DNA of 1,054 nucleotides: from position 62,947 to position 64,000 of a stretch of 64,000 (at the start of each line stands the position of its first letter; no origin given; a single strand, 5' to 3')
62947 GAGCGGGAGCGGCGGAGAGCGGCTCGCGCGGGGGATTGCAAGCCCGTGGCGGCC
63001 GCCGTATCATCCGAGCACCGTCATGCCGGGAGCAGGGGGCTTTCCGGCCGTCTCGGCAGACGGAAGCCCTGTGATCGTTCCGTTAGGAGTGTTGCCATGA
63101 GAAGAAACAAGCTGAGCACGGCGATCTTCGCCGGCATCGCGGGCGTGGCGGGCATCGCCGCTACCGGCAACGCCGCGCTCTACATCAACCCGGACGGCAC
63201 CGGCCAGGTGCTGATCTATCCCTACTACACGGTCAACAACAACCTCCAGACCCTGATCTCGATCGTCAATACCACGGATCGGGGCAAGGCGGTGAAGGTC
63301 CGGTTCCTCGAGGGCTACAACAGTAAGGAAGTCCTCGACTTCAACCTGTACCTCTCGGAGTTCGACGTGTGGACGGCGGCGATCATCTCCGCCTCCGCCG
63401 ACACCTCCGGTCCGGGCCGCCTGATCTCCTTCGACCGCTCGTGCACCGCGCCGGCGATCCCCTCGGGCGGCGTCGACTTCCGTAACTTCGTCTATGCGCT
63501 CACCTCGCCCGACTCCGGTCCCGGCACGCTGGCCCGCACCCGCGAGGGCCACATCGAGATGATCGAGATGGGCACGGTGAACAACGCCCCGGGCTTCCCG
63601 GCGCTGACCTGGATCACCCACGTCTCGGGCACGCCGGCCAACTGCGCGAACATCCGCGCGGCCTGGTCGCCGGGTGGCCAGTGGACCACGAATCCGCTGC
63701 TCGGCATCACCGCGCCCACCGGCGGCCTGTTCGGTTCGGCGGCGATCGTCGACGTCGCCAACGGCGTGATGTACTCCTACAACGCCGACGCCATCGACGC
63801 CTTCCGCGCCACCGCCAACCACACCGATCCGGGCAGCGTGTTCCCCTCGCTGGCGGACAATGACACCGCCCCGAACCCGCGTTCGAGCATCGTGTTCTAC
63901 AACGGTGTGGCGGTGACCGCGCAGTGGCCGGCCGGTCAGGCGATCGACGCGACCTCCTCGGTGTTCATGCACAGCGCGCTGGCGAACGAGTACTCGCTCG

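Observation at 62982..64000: Edge ORF missing from the ORF track: strongly signalled secreted protein of unknown family right after the T2SS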

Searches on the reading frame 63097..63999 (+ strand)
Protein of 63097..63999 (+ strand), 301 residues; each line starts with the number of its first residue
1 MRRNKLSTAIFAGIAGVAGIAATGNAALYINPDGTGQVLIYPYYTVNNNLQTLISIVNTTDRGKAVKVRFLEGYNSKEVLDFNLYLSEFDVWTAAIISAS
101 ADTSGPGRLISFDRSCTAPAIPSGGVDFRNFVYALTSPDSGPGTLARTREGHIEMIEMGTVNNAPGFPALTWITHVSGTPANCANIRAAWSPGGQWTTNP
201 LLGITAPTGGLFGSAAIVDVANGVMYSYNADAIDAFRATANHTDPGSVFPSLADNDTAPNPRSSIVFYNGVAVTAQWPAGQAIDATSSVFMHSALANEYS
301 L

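Call 8: search_protein_families(library=pfam, proteins=[window:63097-63999:+], max_evalue=1)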
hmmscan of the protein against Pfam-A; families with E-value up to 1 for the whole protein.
window:63097-63999:+ (301 aa): 0 families

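Call 9: search_protein_families(library=ncbifam, proteins=[window:63097-63999:+], max_evalue=1)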
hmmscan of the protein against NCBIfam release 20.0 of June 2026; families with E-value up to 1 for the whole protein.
window:63097-63999:+ (301 aa): 0 families

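Call 10: find_homologous_proteins(query=window:63097-63999:+)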
Query window:63097-63999:+ (301 aa): 4348 proteins with E <= 0.001 among 6485 candidates; the best 120 are listed.
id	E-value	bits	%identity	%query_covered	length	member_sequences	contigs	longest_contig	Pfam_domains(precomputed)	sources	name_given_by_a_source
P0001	5.5e-196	668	100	100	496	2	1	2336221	-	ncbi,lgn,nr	ncbi:MAG: hypothetical protein RML12_02525 [Xanthomonadales bacterium]|nr:hypothetical protein [Xant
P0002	3.2e-168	576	87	100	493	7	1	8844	-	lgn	-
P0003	4.6e-162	556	84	100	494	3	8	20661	-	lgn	-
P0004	1.3e-151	522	81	100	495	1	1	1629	-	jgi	jgi:hypothetical protein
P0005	2.6e-128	445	69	100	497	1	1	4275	-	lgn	-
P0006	4.5e-126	438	70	100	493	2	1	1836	-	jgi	jgi:hypothetical protein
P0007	3.5e-123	429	69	100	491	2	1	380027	-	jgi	jgi:hypothetical protein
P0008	4.5e-118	412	67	100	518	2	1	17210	-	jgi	jgi:hypothetical protein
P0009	7.0e-114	398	64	100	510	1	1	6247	-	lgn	-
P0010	3.2e-113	396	62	100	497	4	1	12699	-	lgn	-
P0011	4.7e-111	389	64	100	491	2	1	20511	-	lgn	-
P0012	2.4e-110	386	64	100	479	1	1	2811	-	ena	-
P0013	2.0e-97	344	59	99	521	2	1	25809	-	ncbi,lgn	ncbi:MAG: hypothetical protein AB7F83_13675 [Lysobacterales bacterium]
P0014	2.9e-94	334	55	100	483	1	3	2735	-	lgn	-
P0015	5.5e-94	333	56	99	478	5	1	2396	-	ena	-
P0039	3.5e-84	301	53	99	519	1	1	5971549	-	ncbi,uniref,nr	ncbi:hypothetical protein C7S18_22115 [Ahniella affigens]|uniref:Cell surface protein n=1 Tax=Ahniel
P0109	1.1e-77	279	49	99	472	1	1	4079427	-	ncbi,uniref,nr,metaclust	ncbi:hypothetical protein Nhal_3646 [Nitrosococcus halophilus Nc 4]|uniref:Uncharacterized protein n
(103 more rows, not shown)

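Call 12: find_encoding_contigs(protein=P0001, flank=10000, max_places=3)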
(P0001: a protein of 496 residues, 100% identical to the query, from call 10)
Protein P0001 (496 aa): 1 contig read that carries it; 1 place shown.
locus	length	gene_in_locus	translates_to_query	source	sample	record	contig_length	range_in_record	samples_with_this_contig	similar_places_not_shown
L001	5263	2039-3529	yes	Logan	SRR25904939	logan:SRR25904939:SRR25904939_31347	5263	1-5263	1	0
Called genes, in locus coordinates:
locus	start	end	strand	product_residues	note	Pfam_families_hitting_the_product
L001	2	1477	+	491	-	?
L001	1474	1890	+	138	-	-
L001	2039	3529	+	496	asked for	-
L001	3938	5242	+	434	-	PF18998:Flg_new_2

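Call 16: search_solved_structures(query=A1, max_evalue=10, show_alignments=2)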
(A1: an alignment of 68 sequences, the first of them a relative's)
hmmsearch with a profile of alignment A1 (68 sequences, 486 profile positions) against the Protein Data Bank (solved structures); distinct sequences matched with E-value up to 10: 3.
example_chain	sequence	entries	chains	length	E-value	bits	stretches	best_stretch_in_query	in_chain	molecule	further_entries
6cp9_A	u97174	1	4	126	0.33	13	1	114-197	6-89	CdiA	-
9v21_sr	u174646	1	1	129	0.72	11.9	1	53-108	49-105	40S ribosomal protein S15a, putative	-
9v1j_sr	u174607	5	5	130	0.73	11.9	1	53-108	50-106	40S ribosomal protein S15a, putative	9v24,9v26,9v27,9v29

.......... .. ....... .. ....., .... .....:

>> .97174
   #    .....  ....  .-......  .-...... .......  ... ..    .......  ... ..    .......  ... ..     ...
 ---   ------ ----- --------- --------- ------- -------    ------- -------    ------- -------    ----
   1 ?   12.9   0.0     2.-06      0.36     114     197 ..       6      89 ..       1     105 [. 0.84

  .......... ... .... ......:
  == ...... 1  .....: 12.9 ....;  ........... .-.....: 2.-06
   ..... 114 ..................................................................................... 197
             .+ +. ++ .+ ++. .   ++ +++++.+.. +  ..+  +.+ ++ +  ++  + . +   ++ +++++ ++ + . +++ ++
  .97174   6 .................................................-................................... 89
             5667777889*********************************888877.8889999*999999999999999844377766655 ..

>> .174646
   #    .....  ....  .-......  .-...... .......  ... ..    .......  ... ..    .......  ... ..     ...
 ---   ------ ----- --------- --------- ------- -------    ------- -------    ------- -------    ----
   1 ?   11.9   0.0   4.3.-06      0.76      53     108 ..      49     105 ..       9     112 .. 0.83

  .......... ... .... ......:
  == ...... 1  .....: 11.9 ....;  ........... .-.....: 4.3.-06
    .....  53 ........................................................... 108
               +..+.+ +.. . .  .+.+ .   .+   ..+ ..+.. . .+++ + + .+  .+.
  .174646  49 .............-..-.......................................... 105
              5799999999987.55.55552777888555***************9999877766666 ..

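Call 17: search_protein_families(library=pfam, proteins=[P0001, P0039, P0109, L001:3938-5242:+], max_evalue=10)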
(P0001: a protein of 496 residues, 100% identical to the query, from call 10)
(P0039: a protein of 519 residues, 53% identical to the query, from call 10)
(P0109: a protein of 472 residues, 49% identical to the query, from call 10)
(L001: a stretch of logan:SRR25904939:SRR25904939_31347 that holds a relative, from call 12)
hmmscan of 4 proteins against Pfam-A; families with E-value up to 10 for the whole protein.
P0001 (496 aa): 0 families

P0039 (519 aa): 0 families

P0109 (472 aa): 0 families

L001:3938-5242:+ (434 aa): 3 families
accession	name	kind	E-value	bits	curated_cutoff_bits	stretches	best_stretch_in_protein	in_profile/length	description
PF18998.6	Flg_new_2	-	1.4e-19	70.3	23.6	2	159-235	2-71/73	Divergent InlB B-repeat domain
PF09479.16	Flg_new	-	0.00062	20.3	27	2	98-137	9-49/65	Listeria-Bacteroides repeat domain (List_Bact_rpt)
PF23926.2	LtfC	-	0.0024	18.8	27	1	104-168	27-88/100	LtfC-like, beta-sandwich domain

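Call 18: find_encoding_contigs(protein=P0039, flank=10000, max_places=2)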
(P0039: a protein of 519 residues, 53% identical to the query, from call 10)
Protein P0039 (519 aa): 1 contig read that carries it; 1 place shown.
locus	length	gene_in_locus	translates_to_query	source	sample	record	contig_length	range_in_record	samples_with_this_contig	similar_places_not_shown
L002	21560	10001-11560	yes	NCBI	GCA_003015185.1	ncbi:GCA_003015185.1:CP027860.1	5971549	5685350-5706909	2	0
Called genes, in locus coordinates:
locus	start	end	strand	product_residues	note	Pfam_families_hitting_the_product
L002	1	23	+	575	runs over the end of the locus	PF05157:MshEN, PF00437:T2SSE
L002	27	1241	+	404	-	PF28597:T2SSF_N, PF00482:T2SSF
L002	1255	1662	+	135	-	PF08334:T2SSG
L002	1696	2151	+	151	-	PF07963:N_methyl (weak), PF12019:GspH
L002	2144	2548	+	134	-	PF07963:N_methyl (faint)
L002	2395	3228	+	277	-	PF07963:N_methyl (weak), PF11612:T2SSJ (weak)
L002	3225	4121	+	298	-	PF21687:T2SSK_1st, PF12836:HHH_3 (faint)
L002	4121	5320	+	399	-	PF05137:PilN (weak)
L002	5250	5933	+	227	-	PF10741:T2SSM_b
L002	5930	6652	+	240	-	PF28060:XpsN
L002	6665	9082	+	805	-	PF21305:type_II_gspD_N0, PF03958:Secretin_N, PF00263:Secretin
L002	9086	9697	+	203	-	-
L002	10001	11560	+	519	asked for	-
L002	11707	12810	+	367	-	-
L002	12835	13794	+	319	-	PF13145:Rotamase_2, PF13616:Rotamase_3, PF00639:Rotamase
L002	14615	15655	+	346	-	-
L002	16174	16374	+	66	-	-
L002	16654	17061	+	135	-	-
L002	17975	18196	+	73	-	PF01610:DDE_Tnp_ISL3 (weak)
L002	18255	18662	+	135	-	PF15594:Imm50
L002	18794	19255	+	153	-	-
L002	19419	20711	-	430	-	PF02844:GARS_N, PF01071:GARS_A, PF02843:GARS_C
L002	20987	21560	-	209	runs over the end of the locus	PF00265:TK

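Call 19: find_encoding_contigs(protein=P0109, flank=10000, max_places=2)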
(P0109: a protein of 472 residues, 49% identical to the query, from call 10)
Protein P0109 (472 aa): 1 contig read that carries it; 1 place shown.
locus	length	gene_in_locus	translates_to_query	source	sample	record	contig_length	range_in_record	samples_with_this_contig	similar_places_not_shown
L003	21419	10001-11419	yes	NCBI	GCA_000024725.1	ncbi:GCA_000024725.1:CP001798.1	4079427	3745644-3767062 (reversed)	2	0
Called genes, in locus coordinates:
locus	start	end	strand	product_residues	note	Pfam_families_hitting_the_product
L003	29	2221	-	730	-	PF00515:TPR_1 (faint), PF07719:TPR_2 (faint), PF12895:ANAPC3 (faint), PF13414:TPR_11 (faint), PF13428:TPR_14 (faint), PF13432:TPR_16, PF14559:TPR_19, PF13844:Glyco_transf_41, +2 more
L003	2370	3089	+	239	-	PF07963:N_methyl, PF11612:T2SSJ (weak)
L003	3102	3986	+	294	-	PF21687:T2SSK_1st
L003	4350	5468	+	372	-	PF11104:PilM_2 (weak), PF05137:PilN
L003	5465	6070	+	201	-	PF10741:T2SSM_b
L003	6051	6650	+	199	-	PF11356:T2SSC (weak)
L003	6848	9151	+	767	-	PF21305:type_II_gspD_N0, PF03958:Secretin_N, PF00263:Secretin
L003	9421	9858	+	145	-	-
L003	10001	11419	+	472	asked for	-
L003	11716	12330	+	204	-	-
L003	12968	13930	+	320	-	PF13145:Rotamase_2, PF13616:Rotamase_3, PF00639:Rotamase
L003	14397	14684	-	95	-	PF05016:ParE_toxin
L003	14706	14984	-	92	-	PF01402:RHH_1 (weak)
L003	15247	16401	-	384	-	PF12323:HTH_OrfB_IS605, PF01385:OrfB_IS605, PF07282:Cas12f1-like_TNB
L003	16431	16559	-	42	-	-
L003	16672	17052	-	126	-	PF01850:PIN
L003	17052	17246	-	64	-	PF09957:VapB_antitoxin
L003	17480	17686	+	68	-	PF15919:HicB_lk_antitox (weak)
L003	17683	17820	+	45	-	PF07927:HicA_toxin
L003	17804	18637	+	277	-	PF01061:ABC2_membrane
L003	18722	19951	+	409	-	PF00005:ABC_tran, PF14524:Wzt_C (weak)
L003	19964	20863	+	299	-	PF03279:Lip_A_acyltrans (weak)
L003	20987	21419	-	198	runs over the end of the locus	PF08241:Methyltransf_11 (weak)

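Call 20: find_encoding_contigs(protein=P0007, flank=10000, max_places=2)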
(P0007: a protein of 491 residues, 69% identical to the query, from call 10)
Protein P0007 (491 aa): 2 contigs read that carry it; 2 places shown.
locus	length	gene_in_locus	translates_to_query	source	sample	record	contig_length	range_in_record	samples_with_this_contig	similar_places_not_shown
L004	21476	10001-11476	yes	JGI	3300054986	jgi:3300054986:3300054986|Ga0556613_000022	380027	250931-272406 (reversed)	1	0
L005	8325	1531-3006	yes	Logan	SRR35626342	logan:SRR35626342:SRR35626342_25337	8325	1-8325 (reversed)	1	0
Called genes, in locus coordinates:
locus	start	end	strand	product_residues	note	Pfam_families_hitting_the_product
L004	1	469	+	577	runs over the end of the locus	PF05157:MshEN, PF00437:T2SSE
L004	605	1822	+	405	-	PF28597:T2SSF_N, PF00482:T2SSF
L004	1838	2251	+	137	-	PF07963:N_methyl (weak), PF08334:T2SSG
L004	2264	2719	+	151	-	PF07963:N_methyl (weak), PF12019:GspH (weak)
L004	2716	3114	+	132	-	PF07963:N_methyl (weak)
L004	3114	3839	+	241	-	PF07963:N_methyl, PF11612:T2SSJ (faint)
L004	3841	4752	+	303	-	PF12836:HHH_3 (faint), PF21687:T2SSK_1st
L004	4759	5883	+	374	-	PF05137:PilN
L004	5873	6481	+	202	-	PF10741:T2SSM_b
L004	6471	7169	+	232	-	PF28060:XpsN (faint)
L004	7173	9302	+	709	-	PF21305:type_II_gspD_N0, PF03958:Secretin_N, PF00263:Secretin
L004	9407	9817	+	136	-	-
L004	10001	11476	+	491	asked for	-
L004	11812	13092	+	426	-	PF18998:Flg_new_2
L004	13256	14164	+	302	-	PF13145:Rotamase_2, PF13616:Rotamase_3, PF00639:Rotamase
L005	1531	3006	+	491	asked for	-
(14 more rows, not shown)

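Call 27: predict_structure(alignment_id=A1)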
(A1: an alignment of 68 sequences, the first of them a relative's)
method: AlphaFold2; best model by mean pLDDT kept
length: 496 residues; sequences in the alignment: 68
mean_pLDDT: 88.4   pTM: 0.90
mean pLDDT of the five models: 88.4, 87.8, 86.6, 86.5, 86.2
residues with pLDDT >= 90: 365; 70-90: 82; 50-70: 14; < 50: 35
segments of 3 or more residues with pLDDT < 50: 1-10, 12-34
pLDDT, mean of each block of 10 residues (from residue 1): 43 42 40 70 96 95 97 92 96 96 93 96 93 59 90 98 98 96 98 96 96 94 92 94 91 93 92 93 96 97 93 97 85 92 69 91 92 78 83 96 95 96 93 95 93 94 95 83 93 90
secondary structure, 60 per line:
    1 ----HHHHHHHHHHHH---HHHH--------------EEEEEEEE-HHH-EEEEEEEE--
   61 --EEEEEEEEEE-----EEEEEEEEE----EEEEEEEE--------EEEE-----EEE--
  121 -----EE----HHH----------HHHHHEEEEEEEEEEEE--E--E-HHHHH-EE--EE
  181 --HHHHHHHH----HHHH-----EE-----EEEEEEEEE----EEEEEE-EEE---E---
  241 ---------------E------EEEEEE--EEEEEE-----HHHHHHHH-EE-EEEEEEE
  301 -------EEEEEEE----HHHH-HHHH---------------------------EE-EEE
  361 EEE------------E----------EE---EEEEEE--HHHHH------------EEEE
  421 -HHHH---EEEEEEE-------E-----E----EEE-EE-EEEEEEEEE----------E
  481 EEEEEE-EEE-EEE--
elements in order: H5-16 H20-23 E38-45 E51-58 E63-72 E78-86 E91-98 E107-110 E116-118 H145-149 E150-161 H169-173 H183-190 H195-198 E211-219 E224-229 E231-233 E263-268 E271-276 H282-289 E294-300 E308-314 H319-322 H324-327 E358-363 E392-397 H400-404 E417-420 H422-425 E429-435 E454-456 E461-469 E480-486 E488-490 E492-494

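Call 31: fold_search(model_id=the predicted structure, library=pdb)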
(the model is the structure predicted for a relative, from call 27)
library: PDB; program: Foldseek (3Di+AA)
matches with E <= 10: 560; with E <= 0.001: 0
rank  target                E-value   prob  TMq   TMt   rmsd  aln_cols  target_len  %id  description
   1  7n8g_B                2.7e-02  0.54  0.12  0.36   7.5       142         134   16  Crystal structure of R20A-R22A human Galectin-7 mutant (released 2023-01-25)
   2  1nc7_A                3.6e-02  0.98  0.18  0.67   5.3       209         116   10  Crystal Structure of Thermotoga maritima 1070 (released 2003-07-01)
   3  3zxf_B                3.6e-02  0.54  0.13  0.37   6.6       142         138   15  High resolution structure of Human Galectin-7 (released 2011-11-30)
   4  7n57_B                3.8e-02  0.47  0.14  0.39   7.2       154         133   14  Crystal structure of R20A human Galectin-7 mutant in presence of lactose (released 2023-01-25)
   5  7tky_A                4.0e-02  0.57  0.14  0.41   6.5       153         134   16  Crystal structure of D94A human Galectin-7 mutant (released 2023-01-25)
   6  7tkz_A                4.0e-02  0.51  0.14  0.40   6.9       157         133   13  Crystal structure of D94A human Galectin-7 mutant in presence of lactose (released 2023-01-25)
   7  1nc7_B                4.8e-02  0.97  0.18  0.69   5.2       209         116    9  Crystal Structure of Thermotoga maritima 1070 (released 2003-07-01)
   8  3gal_A                5.7e-02  0.51  0.15  0.42   6.0       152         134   15  CRYSTAL STRUCTURE OF HUMAN GALECTIN-7 IN COMPLEX WITH GALACTOSAMINE (released 1998-11-04)
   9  7n8g_A                5.7e-02  0.51  0.14  0.40   5.2       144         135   15  Crystal structure of R20A-R22A human Galectin-7 mutant (released 2023-01-25)
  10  1dyk                  6.0e-02  0.10  0.13  0.17  19.7       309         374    9  Laminin alpha 2 chain LG4-5 domain pair (released 2001-02-04)
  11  1nc7_D                6.3e-02  0.97  0.18  0.68   5.4       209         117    9  Crystal Structure of Thermotoga maritima 1070 (released 2003-07-01)
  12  7trn_B                6.7e-02  0.47  0.14  0.40   6.0       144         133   15  Crystal structure of R14A-R20A human Galectin-7 mutant (released 2023-02-01)
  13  6vtp_A                6.7e-02  0.47  0.13  0.37   6.3       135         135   17  Crystal structure of G16C human Galectin-7 mutant (released 2021-08-25)
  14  7rdg_A                6.7e-02  0.41  0.14  0.40   6.9       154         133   14  Crystal structure of D103A human Galectin-7 mutant in presence of lactose (released 2023-01-25)
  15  5duu_B                6.7e-02  0.41  0.14  0.38   6.9       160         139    9  Crystal structure of the human galectin-4 N-terminal carbohydrate recognition domain in complex with glycerol (released 2016-02-17)
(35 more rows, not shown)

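Call 44: find_encoding_contigs(protein=P0003, flank=10000, max_places=3)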
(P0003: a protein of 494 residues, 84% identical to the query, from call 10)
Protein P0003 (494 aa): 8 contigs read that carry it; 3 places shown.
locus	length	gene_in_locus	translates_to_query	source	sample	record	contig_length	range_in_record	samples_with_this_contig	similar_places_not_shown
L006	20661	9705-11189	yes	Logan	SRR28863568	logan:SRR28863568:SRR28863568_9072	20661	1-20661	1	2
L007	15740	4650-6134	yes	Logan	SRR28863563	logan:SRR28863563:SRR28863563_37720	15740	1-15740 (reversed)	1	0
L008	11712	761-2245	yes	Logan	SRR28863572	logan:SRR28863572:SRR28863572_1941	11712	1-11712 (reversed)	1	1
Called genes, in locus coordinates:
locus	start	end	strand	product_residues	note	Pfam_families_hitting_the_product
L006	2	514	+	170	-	?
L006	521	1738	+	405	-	PF28597:T2SSF_N, PF00482:T2SSF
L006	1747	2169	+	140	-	PF08334:T2SSG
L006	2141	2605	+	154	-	PF07963:N_methyl (weak), PF12019:GspH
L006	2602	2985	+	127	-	PF07963:N_methyl (weak)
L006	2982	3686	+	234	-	PF07963:N_methyl (weak), PF11612:T2SSJ (weak)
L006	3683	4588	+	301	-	PF21687:T2SSK_1st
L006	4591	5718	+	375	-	PF05137:PilN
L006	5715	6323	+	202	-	PF10741:T2SSM_b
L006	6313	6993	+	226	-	PF28060:XpsN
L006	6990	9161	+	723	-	PF21305:type_II_gspD_N0, PF03958:Secretin_N, PF00263:Secretin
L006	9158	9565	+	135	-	-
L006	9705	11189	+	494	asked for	-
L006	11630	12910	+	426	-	PF00801:PKD (faint), PF18998:Flg_new_2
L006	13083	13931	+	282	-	PF13145:Rotamase_2, PF13616:Rotamase_3, PF00639:Rotamase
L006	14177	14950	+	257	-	PF01061:ABC2_membrane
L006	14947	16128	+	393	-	PF00005:ABC_tran, PF14524:Wzt_C (weak)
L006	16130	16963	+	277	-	PF00535:Glycos_transf_2, PF13641:Glyco_tranf_2_3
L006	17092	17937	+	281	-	PF02353:CMAS, PF05401:NodS (weak), PF13489:Methyltransf_23, PF13847:Methyltransf_31, PF08241:Methyltransf_11, PF08242:Methyltransf_12, PF13649:Methyltransf_25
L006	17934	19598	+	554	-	-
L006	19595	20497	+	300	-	PF00535:Glycos_transf_2, PF10111:Glyco_tranf_2_2 (faint), PF13641:Glyco_tranf_2_3, PF02709:Glyco_transf_7C (faint)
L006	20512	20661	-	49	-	?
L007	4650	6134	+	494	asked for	-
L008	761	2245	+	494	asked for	-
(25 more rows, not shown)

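Call 46: find_encoding_contigs(protein=P0002, flank=10000, max_places=2)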
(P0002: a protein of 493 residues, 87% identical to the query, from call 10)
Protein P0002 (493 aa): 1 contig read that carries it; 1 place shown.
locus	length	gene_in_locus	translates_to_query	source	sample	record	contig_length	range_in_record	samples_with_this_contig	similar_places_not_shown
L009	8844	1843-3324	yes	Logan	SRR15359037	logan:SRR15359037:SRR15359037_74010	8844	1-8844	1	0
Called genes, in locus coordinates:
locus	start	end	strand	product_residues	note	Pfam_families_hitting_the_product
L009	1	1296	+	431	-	?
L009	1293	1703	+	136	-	-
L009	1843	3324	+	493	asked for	-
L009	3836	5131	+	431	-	PF18998:Flg_new_2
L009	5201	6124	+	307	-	PF13145:Rotamase_2, PF13616:Rotamase_3, PF00639:Rotamase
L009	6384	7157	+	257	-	PF01061:ABC2_membrane, PF12698:ABC2_membrane_3 (weak)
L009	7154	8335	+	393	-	PF00005:ABC_tran, PF14524:Wzt_C (weak)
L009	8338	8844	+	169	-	?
